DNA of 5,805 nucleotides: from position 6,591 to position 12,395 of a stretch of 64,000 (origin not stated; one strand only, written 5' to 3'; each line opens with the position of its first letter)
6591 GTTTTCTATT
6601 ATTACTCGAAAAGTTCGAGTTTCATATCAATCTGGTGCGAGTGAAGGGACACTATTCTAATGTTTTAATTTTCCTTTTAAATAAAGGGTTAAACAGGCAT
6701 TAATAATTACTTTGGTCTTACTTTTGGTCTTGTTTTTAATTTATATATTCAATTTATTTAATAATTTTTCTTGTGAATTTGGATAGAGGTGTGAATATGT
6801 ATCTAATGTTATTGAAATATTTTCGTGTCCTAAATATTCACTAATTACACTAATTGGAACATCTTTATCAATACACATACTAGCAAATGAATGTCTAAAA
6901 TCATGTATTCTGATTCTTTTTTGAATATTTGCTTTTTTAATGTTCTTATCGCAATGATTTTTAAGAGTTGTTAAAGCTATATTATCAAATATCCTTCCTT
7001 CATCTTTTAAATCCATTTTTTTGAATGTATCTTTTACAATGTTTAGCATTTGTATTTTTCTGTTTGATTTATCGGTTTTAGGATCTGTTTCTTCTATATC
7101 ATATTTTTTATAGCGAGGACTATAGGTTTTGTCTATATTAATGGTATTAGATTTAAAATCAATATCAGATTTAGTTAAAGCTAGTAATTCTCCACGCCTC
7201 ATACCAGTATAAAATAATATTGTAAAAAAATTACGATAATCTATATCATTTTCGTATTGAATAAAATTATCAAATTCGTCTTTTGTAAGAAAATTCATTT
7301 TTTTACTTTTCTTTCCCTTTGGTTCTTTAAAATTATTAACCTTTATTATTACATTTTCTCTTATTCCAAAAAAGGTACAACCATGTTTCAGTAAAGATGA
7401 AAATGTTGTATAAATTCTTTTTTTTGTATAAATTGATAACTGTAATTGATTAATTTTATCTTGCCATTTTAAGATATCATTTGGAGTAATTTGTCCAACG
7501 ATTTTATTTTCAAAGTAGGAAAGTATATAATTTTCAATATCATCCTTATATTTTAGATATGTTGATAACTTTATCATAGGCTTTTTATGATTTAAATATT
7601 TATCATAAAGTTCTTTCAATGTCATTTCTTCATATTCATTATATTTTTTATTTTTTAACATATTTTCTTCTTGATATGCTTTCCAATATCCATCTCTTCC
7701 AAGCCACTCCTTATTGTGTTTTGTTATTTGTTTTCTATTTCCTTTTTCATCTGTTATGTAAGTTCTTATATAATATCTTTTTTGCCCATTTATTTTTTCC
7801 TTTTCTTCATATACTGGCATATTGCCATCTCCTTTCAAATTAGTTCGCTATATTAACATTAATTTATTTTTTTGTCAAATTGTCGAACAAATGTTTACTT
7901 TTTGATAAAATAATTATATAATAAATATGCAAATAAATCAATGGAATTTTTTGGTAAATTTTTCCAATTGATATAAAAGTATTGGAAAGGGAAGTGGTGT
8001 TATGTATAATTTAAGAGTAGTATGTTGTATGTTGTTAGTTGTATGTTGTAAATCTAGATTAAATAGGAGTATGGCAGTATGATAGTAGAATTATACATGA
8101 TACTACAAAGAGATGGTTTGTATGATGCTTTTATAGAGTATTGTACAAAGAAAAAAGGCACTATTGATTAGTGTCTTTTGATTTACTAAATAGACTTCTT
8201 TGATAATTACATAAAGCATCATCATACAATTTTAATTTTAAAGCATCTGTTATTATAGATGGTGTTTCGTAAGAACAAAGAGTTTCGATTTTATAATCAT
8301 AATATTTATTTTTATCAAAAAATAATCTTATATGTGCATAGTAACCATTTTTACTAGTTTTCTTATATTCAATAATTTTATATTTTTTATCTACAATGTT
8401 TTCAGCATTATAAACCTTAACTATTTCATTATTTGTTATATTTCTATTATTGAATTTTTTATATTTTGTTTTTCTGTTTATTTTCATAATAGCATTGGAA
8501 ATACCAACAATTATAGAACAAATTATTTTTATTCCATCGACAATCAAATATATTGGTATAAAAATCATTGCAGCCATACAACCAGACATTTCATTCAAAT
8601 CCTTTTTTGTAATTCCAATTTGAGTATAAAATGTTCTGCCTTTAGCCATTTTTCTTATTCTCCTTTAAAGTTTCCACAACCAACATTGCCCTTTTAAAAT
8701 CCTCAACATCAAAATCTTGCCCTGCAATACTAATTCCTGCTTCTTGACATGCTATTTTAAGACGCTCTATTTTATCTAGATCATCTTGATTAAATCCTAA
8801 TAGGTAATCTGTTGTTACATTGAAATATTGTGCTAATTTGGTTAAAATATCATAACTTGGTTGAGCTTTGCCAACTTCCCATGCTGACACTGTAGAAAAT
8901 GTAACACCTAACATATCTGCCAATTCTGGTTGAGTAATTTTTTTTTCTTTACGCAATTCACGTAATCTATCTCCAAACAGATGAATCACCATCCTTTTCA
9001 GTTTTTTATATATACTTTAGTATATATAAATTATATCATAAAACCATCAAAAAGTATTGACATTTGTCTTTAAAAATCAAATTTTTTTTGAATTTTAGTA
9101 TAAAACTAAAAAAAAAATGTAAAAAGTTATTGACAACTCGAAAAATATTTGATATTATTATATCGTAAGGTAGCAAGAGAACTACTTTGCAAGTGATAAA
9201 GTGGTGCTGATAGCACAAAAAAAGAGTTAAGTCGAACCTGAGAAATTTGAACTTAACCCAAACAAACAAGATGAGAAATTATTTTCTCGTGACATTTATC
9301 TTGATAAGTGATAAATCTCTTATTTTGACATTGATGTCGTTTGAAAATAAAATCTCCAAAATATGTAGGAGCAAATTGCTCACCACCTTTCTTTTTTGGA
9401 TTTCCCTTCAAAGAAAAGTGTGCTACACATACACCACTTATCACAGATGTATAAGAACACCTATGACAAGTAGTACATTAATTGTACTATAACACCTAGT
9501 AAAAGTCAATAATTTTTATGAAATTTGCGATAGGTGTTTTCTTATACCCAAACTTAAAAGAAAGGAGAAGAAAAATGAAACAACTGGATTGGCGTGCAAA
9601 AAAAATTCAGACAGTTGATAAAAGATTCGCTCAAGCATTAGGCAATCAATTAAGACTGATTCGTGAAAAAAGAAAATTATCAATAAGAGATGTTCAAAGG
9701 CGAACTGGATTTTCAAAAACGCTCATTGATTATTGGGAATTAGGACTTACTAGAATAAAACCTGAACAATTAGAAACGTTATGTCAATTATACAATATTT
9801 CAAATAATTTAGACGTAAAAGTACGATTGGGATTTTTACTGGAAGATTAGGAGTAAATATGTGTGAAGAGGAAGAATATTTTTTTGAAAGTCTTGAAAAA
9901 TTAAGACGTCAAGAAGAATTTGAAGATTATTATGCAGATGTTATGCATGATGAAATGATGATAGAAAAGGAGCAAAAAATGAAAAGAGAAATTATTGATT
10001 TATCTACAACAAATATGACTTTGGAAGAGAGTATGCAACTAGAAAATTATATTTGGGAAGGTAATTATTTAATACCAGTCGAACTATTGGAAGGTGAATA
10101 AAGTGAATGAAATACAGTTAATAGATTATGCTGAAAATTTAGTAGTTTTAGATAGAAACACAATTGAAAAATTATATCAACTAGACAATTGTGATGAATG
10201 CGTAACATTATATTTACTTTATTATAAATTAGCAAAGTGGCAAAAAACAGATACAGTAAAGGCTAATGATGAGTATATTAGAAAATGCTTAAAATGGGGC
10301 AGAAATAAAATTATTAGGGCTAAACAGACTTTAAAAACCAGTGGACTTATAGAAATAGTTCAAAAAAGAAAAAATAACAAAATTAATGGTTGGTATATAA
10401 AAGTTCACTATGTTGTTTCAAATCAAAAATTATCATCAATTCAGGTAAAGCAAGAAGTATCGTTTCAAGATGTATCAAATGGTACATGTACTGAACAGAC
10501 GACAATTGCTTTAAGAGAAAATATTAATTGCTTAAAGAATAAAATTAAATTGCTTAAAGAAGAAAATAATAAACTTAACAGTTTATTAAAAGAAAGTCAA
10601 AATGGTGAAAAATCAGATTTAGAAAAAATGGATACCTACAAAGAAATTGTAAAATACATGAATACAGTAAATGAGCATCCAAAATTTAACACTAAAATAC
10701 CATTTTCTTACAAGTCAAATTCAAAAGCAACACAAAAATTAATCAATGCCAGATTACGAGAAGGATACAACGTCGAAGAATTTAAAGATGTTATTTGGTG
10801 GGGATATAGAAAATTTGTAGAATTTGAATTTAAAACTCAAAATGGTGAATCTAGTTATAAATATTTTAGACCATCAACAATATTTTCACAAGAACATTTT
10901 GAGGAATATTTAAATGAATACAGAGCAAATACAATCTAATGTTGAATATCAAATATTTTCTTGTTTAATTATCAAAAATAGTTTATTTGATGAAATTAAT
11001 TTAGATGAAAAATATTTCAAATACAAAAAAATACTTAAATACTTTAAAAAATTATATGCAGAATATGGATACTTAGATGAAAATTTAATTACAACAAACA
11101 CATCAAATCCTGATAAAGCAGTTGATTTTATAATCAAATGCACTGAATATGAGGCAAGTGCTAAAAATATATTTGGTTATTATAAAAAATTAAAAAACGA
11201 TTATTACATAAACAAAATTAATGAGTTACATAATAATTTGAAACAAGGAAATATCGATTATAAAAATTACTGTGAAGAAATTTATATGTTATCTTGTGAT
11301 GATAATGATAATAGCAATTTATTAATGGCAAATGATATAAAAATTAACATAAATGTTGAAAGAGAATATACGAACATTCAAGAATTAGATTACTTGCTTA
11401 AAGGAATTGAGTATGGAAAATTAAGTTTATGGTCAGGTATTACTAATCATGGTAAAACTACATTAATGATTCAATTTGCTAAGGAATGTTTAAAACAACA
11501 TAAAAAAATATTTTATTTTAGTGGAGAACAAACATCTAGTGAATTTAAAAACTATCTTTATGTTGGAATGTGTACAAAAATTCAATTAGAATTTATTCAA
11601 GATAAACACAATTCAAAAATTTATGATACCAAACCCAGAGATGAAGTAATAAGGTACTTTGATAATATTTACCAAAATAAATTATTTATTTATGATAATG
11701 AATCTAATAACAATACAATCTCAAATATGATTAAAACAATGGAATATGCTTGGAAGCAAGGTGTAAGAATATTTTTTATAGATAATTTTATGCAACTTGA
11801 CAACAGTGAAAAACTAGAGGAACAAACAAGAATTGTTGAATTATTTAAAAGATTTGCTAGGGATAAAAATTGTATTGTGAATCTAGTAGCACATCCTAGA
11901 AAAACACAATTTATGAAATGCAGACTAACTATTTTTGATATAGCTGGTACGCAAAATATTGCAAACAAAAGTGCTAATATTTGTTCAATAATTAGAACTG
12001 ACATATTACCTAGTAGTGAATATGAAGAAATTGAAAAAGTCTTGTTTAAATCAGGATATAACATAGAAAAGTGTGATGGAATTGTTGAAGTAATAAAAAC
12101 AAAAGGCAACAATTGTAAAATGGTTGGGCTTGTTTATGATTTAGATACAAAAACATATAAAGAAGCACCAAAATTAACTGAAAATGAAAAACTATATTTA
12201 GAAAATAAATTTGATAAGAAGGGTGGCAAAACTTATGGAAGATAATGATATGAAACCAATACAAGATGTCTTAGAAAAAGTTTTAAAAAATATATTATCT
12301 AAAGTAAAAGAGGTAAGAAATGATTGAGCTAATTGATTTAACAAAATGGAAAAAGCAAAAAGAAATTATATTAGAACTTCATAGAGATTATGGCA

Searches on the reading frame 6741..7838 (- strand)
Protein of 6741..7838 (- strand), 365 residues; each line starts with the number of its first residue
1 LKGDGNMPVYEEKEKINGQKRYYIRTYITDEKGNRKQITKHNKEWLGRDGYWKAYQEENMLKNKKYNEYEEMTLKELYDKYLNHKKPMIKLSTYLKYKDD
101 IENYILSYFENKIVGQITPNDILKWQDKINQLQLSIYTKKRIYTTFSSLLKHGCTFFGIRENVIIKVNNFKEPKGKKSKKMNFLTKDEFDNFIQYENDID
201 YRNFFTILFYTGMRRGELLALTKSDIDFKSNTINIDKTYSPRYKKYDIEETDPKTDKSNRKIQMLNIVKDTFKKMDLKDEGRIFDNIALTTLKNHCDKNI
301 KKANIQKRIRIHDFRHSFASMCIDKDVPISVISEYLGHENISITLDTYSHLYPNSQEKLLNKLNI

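Call 39: search_protein_families(library=pfam, proteins=[window:6741-7838:-], max_evalue=0.001)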
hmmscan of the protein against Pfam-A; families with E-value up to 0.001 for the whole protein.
window:6741-7838:- (365 aa): 2 families
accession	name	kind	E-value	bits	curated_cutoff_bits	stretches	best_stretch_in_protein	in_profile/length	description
PF00589.27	Phage_integrase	-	2e-23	83.4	27.1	1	183-353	2-170/172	Phage integrase family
PF14659.12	Phage_int_SAM_3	-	6.4e-13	49.2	22.6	1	73-129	1-57/58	Phage integrase, N-terminal SAM-like domain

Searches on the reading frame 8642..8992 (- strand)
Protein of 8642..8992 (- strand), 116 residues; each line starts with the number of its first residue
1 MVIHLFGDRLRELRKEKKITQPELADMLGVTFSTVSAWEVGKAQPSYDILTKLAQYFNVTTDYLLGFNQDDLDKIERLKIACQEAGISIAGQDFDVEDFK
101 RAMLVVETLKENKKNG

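Call 27: search_protein_families(library=pfam, proteins=[window:8642-8992:-], max_evalue=0.01)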
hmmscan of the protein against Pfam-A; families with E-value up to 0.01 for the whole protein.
window:8642-8992:- (116 aa): 9 families
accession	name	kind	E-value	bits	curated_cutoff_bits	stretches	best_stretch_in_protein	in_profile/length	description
PF01381.28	HTH_3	-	1.7e-18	66.8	23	1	10-64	1-55/55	Helix-turn-helix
PF12844.13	HTH_19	-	2.7e-14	53.3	30.2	1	7-65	1-59/64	Helix-turn-helix domain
PF13560.12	HTH_31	-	9.6e-12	45.5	27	1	6-61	2-58/64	Helix-turn-helix domain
PF13443.12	HTH_26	-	2.3e-08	34.6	22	1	9-70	1-63/63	Cro/C1-type HTH DNA-binding domain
PF13412.12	HTH_24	-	0.00027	20.9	21.9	1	10-36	9-35/48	Winged helix-turn-helix DNA-binding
PF08667.16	BetR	-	0.0015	19.1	21.6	1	9-70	9-74/148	BetR domain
PF07022.19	Phage_CI_repr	-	0.0016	19.2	22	1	20-66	13-59/65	Bacteriophage CI repressor helix-turn-helix domain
PF08279.18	HTH_11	-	0.0018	18.6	25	0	10-35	6-32/55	HTH domain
PF13384.12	HTH_23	-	0.0035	17.5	24.6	1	14-38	14-37/50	Homeodomain-like domain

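Call 42: find_related_loci(query=window:8642-8992:-, collection=viral_contigs, flank=3000)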
Query window:8642-8992:- (116 aa) in viral_contigs; peptide patterns used: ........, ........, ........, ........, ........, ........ (x = any residue, [..] = any of these).
12 stretches matched a pattern; 8 encode a relative of the query (tblastn E <= 1e-3); 8 distinct loci.
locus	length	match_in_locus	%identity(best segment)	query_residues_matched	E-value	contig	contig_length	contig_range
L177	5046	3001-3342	57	1-113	3e-40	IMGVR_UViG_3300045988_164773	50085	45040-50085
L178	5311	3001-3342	56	1-113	3e-38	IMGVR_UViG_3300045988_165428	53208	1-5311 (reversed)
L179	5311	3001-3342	56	1-113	3e-38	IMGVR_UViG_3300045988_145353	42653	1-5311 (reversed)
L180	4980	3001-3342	55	1-113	1e-37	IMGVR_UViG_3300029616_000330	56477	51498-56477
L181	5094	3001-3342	55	1-113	1e-37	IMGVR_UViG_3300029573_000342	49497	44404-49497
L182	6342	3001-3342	52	1-113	1e-36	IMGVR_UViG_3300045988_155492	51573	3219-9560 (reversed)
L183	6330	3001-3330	54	1-109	3e-36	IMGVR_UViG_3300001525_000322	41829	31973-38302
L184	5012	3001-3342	52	1-113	9e-36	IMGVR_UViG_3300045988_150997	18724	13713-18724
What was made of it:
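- Tried and rejected: A satellite (PICI) origin for copy F. cI homologues lie on the same roughly 50 kb viral contigs as the late elements (call 42).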

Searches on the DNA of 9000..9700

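Call 19: search_rna_families(source=window, start=9000, end=9700, threshold=evalue, max_evalue=10)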
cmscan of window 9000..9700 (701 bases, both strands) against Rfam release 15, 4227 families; matches with E-value up to 10: 14.
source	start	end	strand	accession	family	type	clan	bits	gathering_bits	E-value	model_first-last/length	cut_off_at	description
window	9297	9363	+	RF00440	SNORD37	Gene; snRNA; snoRNA; CD-box;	-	22.4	45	0.084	1-65/65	no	Small nucleolar RNA SNORD37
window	9279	9329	-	RF03055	RAGATH-30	Gene; sRNA;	-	19.1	59.5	0.48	1-59/59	no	RAGATH-30 RNA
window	9262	9333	+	RF00531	snoMe28S-Gm3113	Gene; snRNA; snoRNA; CD-box;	-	18.2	70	2.9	1-84/84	no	Small nucleolar RNA Me28S-Gm3113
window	9495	9562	+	RF03545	Flavi_ISFV_CRE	Cis-reg;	-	18.1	41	4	1-89/89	no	Insect-specific Flavivirus 3' UTR cis-acting replication element (CRE)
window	9267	9327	+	RF03225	mir-2763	Gene; miRNA;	-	17.4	50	1.7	14-71/83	no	mir-2763 microRNA precursor family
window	9448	9551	-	RF03839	MIR2599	Gene; miRNA;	-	17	120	2.3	1-132/132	no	MIR2599 microRNA precursor family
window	9420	9496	-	RF03396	mir-2814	Gene; miRNA;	-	16.6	90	3.8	1-87/87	no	mir-2814 microRNA precursor family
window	9425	9480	-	RF03494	mir-4680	Gene; miRNA;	-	16.3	78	6.3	1-69/69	no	mir-4680 microRNA precursor family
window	9247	9272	-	RF01081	SBWMV1_UPD-PKe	Cis-reg;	-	16.2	38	5.1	1-26/26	no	Pseudoknot of upstream pseudoknot domain (UPD) of the 3'UTR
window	9429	9478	-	RF04176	mir-3149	Gene; miRNA;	-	15.9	100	6.2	1-83/83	no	mir-3149 microRNA precursor family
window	9425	9490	-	RF01490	rli51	Cis-reg;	-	15.7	48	9.5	1-121/121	no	Listeria snRNA rli51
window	9417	9468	-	RF01809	symR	Gene; antitoxin;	-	15.3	61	4.5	1-77/77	no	SymR antitoxin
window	9436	9472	-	RF03831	mir-627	Gene; miRNA;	-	15.2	86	4.5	1-87/87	no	mir-627 microRNA precursor family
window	9418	9489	-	RF00933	mir-875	Gene; miRNA;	-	14.5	84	6.2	1-73/73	no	mir-875 microRNA precursor family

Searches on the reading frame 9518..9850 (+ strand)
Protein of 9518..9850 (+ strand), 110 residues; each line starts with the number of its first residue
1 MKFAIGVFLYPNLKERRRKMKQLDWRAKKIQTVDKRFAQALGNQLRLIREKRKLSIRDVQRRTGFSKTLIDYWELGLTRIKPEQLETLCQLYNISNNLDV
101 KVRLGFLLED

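Call 27: search_protein_families(library=pfam, proteins=[window:9518-9850:+], max_evalue=0.01)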
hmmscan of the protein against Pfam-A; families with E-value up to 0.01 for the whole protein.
window:9518-9850:+ (110 aa): 5 families
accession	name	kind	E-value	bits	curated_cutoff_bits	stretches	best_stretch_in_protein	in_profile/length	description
PF13560.12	HTH_31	-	1.1e-11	45.3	27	1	40-95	1-57/64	Helix-turn-helix domain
PF12844.13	HTH_19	-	4.2e-10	39.8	30.2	1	42-97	1-56/64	Helix-turn-helix domain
PF01381.28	HTH_3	-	4.5e-08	33.4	23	1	45-95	1-51/55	Helix-turn-helix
PF13443.12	HTH_26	-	3.7e-05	24.3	22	1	45-94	2-52/63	Cro/C1-type HTH DNA-binding domain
PF13413.12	HTH_25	-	0.0077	16.5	24.6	1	44-70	1-27/62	Helix-turn-helix domain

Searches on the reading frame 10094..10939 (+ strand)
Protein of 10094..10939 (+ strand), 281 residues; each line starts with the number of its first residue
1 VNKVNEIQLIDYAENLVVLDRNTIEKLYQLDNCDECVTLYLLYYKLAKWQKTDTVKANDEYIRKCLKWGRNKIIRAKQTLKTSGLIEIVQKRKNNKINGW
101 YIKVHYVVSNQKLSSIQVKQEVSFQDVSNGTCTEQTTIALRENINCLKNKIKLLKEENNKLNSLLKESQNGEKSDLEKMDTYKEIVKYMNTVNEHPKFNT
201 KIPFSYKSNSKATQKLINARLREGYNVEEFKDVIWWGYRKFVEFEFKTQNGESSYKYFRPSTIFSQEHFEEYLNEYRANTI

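Call 39: search_protein_families(library=pfam, proteins=[window:10094-10939:+], max_evalue=0.001)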
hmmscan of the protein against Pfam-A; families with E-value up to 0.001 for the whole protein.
window:10094-10939:+ (281 aa): 1 family
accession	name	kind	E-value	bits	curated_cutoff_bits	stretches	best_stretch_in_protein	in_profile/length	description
PF09524.15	Phg_2220_C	-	2.1e-14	53.8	27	1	198-274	5-73/73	Conserved phage C-terminus (Phg_2220_C)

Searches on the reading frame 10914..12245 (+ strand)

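Call 39: search_protein_families(library=pfam, proteins=[window:10914-12245:+], max_evalue=0.001)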
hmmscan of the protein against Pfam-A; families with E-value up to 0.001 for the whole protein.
window:10914-12245:+ (443 aa): 3 families
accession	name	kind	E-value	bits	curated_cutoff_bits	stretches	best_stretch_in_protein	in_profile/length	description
PF03796.21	DnaB_C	-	4.1e-12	46.5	27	1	153-326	4-176/255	DnaB-like helicase C terminal domain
PF13481.12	AAA_25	-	3.4e-10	40.3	27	1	153-332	17-194/195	AAA domain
PF06745.19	ATPase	-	3.2e-06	27.1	26.6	1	153-325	3-161/231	KaiC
